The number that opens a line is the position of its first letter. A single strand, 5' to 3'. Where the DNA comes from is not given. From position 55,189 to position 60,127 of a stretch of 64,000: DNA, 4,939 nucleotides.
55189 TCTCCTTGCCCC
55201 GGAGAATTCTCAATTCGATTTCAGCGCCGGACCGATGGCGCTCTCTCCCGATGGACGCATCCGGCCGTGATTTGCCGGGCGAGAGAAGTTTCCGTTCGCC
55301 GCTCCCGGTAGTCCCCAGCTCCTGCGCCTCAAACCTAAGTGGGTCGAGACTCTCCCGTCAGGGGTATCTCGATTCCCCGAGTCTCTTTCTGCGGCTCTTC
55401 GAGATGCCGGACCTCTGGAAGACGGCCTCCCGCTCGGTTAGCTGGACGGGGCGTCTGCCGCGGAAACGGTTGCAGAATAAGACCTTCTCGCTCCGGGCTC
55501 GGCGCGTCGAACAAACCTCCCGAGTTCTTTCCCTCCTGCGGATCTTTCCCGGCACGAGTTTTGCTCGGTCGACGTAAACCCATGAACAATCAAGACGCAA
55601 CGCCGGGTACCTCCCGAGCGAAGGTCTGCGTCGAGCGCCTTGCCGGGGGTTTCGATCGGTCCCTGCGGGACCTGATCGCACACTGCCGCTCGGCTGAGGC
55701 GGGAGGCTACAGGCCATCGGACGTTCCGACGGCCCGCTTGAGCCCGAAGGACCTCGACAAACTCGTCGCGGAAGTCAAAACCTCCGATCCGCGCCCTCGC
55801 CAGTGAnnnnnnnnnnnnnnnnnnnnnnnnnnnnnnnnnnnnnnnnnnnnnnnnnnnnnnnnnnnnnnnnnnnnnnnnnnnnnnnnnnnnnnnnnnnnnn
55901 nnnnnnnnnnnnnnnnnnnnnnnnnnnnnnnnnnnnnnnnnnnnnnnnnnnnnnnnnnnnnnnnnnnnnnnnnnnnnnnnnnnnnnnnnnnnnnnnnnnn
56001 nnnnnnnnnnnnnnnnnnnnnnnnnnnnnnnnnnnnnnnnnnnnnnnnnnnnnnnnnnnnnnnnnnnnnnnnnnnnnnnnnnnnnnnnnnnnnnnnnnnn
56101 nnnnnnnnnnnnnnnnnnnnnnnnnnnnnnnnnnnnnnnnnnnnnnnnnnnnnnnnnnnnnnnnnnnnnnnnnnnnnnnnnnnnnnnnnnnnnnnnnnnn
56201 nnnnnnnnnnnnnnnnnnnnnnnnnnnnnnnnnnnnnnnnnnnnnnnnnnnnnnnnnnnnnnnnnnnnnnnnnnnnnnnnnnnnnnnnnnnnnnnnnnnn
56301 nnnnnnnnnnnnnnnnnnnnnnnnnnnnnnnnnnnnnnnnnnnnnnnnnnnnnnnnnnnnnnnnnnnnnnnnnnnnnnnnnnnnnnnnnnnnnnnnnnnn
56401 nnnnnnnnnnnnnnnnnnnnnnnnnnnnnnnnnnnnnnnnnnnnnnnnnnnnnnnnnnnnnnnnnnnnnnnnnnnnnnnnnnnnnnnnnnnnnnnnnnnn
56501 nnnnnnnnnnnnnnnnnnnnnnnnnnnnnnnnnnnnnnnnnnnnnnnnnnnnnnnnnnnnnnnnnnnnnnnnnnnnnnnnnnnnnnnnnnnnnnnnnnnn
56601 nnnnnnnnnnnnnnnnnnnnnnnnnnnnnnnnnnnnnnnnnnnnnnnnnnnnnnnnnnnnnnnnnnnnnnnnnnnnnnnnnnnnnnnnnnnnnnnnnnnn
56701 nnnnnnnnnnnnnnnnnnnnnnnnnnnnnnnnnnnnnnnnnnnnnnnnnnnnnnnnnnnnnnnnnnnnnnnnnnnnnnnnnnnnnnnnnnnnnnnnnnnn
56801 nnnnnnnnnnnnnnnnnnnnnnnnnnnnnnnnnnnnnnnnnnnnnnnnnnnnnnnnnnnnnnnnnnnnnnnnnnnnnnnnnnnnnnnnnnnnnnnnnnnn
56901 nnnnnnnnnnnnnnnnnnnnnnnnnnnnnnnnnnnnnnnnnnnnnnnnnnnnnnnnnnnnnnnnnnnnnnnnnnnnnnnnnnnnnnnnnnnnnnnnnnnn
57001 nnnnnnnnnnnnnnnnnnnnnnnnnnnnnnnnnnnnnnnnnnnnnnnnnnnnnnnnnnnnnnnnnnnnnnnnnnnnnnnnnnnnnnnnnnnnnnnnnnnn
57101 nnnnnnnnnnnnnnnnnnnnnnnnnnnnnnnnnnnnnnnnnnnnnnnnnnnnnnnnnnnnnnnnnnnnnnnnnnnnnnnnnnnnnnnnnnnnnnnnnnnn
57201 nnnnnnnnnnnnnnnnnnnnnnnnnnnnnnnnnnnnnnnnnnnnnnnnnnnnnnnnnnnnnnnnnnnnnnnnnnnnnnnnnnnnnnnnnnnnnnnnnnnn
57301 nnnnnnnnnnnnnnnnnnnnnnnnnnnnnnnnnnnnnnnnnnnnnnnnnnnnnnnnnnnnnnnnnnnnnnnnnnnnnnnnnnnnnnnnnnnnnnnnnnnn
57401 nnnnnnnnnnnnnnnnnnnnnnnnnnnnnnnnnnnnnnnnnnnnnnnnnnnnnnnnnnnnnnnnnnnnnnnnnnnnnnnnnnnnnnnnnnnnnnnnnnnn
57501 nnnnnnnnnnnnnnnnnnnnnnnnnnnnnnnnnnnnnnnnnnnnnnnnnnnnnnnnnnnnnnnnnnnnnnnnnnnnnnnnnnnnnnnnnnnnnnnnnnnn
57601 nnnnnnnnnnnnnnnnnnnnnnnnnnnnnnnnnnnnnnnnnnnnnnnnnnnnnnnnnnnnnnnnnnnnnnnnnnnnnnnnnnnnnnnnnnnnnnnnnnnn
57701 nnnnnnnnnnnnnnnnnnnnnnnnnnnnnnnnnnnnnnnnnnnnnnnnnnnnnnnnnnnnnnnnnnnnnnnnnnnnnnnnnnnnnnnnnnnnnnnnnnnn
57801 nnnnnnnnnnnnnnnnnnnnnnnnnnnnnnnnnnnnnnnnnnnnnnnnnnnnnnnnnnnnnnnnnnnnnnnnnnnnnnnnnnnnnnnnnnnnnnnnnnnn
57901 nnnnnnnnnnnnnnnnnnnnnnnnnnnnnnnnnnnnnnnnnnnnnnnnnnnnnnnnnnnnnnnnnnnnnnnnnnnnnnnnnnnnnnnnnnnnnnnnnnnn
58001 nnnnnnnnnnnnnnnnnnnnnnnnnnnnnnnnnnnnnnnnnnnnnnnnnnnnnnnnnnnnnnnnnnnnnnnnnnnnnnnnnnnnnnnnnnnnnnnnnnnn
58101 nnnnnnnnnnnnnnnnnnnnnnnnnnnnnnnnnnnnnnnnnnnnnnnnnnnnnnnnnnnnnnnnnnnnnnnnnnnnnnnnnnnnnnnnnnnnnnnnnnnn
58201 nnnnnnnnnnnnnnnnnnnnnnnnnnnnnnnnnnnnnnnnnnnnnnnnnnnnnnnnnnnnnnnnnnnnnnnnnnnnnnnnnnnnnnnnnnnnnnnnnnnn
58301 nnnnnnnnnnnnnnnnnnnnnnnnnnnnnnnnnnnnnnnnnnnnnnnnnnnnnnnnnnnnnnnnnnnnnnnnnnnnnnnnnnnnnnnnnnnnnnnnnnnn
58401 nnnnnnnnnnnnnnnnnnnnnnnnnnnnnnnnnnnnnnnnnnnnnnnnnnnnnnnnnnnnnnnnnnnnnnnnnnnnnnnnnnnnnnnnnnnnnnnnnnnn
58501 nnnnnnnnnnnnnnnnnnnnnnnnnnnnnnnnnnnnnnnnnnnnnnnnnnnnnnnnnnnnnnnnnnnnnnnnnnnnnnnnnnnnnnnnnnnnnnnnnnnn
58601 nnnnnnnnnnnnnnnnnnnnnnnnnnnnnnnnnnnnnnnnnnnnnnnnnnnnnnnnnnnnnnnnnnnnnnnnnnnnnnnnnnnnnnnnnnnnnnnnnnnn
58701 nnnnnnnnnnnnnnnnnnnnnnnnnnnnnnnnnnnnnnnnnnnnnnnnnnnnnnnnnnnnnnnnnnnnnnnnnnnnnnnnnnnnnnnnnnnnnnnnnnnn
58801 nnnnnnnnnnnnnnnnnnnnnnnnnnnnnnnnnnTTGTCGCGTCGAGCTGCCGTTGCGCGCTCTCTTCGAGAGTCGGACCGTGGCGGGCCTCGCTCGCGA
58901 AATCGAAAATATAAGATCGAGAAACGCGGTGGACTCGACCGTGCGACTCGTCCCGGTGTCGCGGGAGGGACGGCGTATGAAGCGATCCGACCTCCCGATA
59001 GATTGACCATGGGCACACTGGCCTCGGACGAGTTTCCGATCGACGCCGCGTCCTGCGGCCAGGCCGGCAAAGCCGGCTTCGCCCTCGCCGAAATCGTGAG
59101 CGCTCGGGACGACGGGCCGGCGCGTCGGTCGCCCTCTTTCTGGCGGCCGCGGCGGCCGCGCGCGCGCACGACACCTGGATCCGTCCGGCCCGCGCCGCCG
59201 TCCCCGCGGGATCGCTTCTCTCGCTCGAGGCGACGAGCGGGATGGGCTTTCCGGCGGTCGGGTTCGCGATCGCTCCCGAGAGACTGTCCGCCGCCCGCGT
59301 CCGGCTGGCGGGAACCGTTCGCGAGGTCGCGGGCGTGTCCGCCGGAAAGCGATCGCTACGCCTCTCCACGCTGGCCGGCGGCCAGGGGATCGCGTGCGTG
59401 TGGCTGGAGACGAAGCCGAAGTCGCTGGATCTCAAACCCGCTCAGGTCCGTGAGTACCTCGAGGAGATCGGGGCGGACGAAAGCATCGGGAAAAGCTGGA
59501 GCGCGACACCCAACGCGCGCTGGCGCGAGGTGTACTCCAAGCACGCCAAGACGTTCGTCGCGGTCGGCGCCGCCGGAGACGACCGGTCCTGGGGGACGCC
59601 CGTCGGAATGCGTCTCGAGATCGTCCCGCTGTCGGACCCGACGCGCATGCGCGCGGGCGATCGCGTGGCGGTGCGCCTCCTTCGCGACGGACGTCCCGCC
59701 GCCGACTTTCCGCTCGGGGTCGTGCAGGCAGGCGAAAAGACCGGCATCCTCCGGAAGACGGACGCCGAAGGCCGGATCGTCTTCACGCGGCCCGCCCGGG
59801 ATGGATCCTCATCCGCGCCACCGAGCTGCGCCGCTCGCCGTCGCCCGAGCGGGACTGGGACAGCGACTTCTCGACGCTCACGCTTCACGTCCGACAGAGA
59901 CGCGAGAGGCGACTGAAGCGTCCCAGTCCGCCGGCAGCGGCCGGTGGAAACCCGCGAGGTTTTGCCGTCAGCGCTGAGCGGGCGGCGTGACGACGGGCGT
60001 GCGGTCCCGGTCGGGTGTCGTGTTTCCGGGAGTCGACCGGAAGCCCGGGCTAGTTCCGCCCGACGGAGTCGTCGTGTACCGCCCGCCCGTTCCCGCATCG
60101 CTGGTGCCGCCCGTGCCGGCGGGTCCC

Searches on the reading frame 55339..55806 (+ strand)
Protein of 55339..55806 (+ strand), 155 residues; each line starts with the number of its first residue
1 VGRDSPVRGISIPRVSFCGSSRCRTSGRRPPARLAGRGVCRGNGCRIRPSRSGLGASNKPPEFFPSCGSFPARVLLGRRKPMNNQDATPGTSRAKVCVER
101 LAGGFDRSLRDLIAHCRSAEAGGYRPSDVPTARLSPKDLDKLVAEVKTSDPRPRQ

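Call 35: search_protein_families(library=ncbifam, proteins=[window:55339-55806:+], max_evalue=0.01)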
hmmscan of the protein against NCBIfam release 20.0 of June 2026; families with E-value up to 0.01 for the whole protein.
window:55339-55806:+ (155 aa): 2 families
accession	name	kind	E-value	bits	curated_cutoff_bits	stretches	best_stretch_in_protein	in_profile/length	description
TIGR01720.1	NRPS-para261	subfamily_domain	3.2e-07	30.4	74.2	1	97-142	110-155/155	non-ribosomal peptide synthase domain TIGR01720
NF004282.0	PRK05691.1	subfamily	9.9e-06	21.8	4090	1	96-143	3201-3248/4334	non-ribosomal peptide synthase/polyketide synthase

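Call 37: search_protein_families(library=pfam, proteins=[window:55339-55806:+], max_evalue=0.01)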
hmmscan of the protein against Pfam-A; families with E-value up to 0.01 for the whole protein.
window:55339-55806:+ (155 aa): 0 families

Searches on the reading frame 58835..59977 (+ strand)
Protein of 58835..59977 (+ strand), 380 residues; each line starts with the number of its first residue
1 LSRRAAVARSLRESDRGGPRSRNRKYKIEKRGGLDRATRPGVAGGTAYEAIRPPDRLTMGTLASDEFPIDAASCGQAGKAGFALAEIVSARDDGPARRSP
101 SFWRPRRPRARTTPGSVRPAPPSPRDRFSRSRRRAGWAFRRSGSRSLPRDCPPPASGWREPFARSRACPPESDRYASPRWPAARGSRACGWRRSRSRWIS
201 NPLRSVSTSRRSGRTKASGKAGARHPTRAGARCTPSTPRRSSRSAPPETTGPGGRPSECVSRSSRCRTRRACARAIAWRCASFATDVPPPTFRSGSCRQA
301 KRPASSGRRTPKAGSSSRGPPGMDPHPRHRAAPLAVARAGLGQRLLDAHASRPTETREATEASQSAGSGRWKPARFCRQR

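Call 7: search_protein_families(library=pfam, proteins=[window:58835-59977:+], max_evalue=0.001)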
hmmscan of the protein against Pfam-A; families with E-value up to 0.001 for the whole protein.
window:58835-59977:+ (380 aa): 0 families

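Call 37: search_protein_families(library=pfam, proteins=[window:59002-59916:+], max_evalue=0.01)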
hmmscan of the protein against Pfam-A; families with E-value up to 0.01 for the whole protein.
window:59002-59916:+ (304 aa): 2 families
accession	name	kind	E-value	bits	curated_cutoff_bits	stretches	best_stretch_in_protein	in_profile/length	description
PF10670.15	DUF4198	-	1.2e-21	78.2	34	1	53-264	1-196/209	Domain of unknown function (DUF4198)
PF11974.14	bMG3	-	0.0075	16.6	34.9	0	221-274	16-69/103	Bacterial alpha-2-macroglobulin MG3 domain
